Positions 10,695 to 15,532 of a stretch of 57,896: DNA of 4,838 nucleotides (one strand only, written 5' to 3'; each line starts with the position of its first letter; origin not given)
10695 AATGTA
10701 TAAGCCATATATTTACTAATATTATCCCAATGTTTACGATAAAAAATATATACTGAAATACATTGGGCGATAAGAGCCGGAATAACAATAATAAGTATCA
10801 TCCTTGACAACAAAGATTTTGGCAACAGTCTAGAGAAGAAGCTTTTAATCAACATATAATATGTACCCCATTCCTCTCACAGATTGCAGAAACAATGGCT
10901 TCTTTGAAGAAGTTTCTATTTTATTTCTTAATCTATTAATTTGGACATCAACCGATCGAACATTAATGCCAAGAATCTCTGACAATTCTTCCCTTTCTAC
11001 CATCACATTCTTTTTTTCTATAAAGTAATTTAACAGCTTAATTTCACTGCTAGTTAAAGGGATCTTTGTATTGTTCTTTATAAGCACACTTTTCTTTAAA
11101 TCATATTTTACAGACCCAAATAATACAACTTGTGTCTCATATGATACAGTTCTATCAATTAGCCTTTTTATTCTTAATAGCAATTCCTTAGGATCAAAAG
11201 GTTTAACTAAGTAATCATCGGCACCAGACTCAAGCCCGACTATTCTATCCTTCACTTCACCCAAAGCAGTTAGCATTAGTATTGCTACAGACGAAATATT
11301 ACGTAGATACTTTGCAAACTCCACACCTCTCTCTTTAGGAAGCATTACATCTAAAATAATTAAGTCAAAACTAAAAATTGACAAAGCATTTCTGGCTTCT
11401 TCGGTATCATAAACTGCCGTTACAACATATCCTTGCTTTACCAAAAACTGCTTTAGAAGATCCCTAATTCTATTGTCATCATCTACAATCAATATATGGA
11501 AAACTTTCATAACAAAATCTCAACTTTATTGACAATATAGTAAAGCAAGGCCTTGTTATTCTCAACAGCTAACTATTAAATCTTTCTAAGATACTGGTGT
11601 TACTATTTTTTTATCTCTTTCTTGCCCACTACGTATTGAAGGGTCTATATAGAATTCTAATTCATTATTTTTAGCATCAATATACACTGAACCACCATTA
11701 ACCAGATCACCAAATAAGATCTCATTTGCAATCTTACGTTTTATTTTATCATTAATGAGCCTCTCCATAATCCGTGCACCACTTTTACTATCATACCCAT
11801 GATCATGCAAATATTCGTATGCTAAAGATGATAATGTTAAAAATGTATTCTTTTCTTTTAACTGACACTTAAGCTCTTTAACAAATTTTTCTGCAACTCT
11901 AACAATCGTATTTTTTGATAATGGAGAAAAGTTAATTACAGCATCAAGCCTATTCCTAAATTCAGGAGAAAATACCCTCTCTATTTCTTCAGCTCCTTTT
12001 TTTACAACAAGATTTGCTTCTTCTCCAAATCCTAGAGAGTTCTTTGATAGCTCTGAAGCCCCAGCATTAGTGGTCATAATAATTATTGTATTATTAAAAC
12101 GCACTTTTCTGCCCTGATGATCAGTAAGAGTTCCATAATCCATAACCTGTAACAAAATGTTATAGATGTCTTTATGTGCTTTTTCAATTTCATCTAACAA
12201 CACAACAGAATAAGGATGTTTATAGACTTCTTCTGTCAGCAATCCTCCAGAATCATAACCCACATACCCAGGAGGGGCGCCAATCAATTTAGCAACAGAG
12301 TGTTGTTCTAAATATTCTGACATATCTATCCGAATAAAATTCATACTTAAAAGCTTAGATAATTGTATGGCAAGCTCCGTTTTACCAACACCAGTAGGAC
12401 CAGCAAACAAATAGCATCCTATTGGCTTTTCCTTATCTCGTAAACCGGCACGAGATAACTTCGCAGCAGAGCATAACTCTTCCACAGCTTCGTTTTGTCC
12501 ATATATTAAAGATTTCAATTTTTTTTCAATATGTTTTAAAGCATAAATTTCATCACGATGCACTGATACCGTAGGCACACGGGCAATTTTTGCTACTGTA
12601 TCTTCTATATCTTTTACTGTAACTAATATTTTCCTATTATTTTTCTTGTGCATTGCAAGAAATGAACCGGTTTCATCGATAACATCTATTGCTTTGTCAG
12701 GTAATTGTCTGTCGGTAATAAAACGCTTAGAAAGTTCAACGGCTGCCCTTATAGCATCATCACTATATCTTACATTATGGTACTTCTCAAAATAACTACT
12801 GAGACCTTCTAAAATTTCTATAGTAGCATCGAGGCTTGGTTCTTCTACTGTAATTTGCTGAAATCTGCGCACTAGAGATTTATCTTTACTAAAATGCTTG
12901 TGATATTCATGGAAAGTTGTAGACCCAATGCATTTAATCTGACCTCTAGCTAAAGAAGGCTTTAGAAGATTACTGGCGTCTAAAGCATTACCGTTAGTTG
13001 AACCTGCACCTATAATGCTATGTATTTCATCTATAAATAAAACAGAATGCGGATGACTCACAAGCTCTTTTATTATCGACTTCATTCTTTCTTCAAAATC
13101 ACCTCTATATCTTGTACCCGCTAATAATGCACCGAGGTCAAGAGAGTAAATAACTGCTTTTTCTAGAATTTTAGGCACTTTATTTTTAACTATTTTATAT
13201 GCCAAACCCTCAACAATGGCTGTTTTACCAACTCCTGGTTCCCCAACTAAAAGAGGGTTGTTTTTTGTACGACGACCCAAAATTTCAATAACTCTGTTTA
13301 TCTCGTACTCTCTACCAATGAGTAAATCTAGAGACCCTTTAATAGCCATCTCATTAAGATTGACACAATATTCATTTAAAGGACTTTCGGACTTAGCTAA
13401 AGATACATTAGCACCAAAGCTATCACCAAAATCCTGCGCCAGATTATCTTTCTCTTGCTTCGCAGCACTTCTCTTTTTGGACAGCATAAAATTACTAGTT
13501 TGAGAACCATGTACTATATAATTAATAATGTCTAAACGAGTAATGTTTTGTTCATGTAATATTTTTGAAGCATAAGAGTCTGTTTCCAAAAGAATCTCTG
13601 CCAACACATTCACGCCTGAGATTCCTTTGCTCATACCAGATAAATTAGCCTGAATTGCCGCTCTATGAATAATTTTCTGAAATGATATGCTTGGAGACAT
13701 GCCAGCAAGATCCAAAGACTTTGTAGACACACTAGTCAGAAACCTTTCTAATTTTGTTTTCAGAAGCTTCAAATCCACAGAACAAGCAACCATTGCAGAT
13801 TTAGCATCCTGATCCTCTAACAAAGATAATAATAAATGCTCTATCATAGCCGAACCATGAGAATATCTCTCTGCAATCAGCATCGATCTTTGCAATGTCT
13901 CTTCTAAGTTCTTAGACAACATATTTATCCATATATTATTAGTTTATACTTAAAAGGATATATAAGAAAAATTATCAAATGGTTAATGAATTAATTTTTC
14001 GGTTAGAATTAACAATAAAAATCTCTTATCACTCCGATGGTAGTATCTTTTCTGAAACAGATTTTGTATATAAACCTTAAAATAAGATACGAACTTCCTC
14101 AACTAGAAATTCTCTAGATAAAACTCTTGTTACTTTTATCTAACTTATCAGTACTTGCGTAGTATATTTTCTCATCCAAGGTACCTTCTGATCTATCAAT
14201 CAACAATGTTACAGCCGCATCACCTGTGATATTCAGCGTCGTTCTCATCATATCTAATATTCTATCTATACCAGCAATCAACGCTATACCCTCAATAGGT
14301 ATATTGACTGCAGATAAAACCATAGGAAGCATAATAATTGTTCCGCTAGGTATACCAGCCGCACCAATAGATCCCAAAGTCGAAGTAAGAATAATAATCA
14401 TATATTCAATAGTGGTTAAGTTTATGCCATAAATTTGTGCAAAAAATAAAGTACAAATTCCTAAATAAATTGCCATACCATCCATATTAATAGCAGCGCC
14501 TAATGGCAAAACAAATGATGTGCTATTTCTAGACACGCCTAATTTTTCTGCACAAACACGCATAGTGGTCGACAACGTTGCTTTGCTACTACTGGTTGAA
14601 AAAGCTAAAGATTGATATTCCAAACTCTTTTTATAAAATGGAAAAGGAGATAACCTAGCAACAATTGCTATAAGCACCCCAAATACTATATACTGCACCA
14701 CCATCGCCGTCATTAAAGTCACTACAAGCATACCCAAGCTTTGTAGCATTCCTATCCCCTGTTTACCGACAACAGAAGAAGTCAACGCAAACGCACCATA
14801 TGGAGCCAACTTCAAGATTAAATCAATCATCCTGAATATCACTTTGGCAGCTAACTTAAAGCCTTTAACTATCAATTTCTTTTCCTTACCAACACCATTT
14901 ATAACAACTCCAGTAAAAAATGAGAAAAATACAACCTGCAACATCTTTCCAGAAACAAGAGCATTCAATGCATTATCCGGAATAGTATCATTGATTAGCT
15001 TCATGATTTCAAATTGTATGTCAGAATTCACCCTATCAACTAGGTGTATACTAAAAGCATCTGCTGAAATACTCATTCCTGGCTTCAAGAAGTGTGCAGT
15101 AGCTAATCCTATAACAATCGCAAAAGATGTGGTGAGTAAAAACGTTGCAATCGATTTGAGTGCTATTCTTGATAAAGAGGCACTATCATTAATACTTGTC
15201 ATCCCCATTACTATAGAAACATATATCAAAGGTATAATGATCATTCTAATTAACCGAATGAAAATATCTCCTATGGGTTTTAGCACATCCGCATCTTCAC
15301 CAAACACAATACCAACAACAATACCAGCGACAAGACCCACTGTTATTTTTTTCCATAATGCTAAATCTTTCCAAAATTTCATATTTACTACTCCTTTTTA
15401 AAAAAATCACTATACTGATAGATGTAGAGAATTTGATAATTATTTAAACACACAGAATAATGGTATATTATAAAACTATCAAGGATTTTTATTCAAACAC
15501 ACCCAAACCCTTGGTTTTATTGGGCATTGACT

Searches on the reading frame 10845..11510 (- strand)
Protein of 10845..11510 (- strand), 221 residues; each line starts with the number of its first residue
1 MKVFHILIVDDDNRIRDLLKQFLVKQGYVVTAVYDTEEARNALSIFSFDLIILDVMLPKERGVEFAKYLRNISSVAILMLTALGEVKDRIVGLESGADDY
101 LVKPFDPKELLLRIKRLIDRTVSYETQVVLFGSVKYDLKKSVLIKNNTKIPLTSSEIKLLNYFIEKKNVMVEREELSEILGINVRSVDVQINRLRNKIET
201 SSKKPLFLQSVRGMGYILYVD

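Call 79: search_protein_families(library=pfam, proteins=[window:10845-11510:-], max_evalue=0.00001)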
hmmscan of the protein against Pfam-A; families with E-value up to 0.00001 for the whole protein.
window:10845-11510:- (221 aa): 2 families
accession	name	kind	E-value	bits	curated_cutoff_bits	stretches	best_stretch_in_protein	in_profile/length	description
PF00072.30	Response_reg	-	2.9e-28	98.7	30.2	1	6-114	1-110/111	Response regulator receiver domain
PF00486.34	Trans_reg_C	-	1.4e-14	54.3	26.2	1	148-218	2-77/77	Transcriptional regulatory protein, C terminal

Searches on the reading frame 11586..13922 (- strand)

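Call 21: search_protein_families(library=pfam, proteins=[window:11586-13922:-], max_evalue=0.00001)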
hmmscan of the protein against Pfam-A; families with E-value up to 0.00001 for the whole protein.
window:11586-13922:- (778 aa): 15 families
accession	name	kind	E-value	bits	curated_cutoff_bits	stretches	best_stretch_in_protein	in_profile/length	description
PF07724.20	AAA_2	-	2.1e-63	213.7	27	1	499-661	1-165/166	AAA domain (Cdc48 subfamily)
PF17871.7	AAA_lid_9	-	5.9e-28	97.3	22.8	1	364-456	2-91/104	AAA lid domain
PF00004.35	AAA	-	1.4e-25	90.7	21.2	2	224-337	2-110/131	ATPase family associated with various cellular activities (AAA)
PF10431.15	ClpB_D2-small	-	1.4e-17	63.9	21.9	1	668-747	1-80/81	C-terminal, D2-small domain, of ClpB protein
PF07728.20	AAA_5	-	2.5e-16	60.4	22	1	505-622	3-125/139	AAA domain (dynein-related subfamily)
PF13191.12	AAA_16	-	2.1e-10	41.8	32.6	1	201-248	2-52/167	AAA ATPase domain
PF13401.12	AAA_22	-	4.9e-10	40.3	27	0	219-308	4-97/130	AAA domain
PF05621.17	TniB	-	5.2e-09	36.2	22.4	0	221-360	36-185/189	Bacterial TniB protein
PF00158.32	Sigma54_activat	-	3.3e-07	30.6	20.2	0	505-624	26-147/168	Sigma-54 interaction domain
PF13173.12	AAA_14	-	5.4e-07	30.1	27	0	225-315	7-86/129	AAA domain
PF01078.27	Mg_chelatase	-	2.1e-06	27.7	20.3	0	221-262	23-64/207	Magnesium chelatase, subunit ChlI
PF20720.3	nSTAND3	-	3.1e-06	27.4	27.2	0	218-248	15-45/155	Novel STAND NTPase 3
PF12775.13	AAA_7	-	3.8e-06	27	25.8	0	219-248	32-61/181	P-loop containing dynein motor region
PF04851.21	ResIII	-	6.5e-06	26.6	22.5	0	472-528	4-50/164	Type III restriction enzyme, res subunit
PF07726.17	AAA_3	-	6.7e-06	26.5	27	0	505-619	3-110/131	ATPase family associated with various cellular activities (AAA)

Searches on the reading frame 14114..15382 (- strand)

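Call 21: search_protein_families(library=pfam, proteins=[window:14114-15382:-], max_evalue=0.00001)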
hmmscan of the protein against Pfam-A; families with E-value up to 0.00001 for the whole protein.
window:14114-15382:- (422 aa): 1 family
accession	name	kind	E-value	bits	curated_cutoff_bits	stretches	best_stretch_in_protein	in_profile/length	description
PF00375.23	SDF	-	3.1e-114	382.4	27.9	1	9-397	1-386/387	Sodium:dicarboxylate symporter family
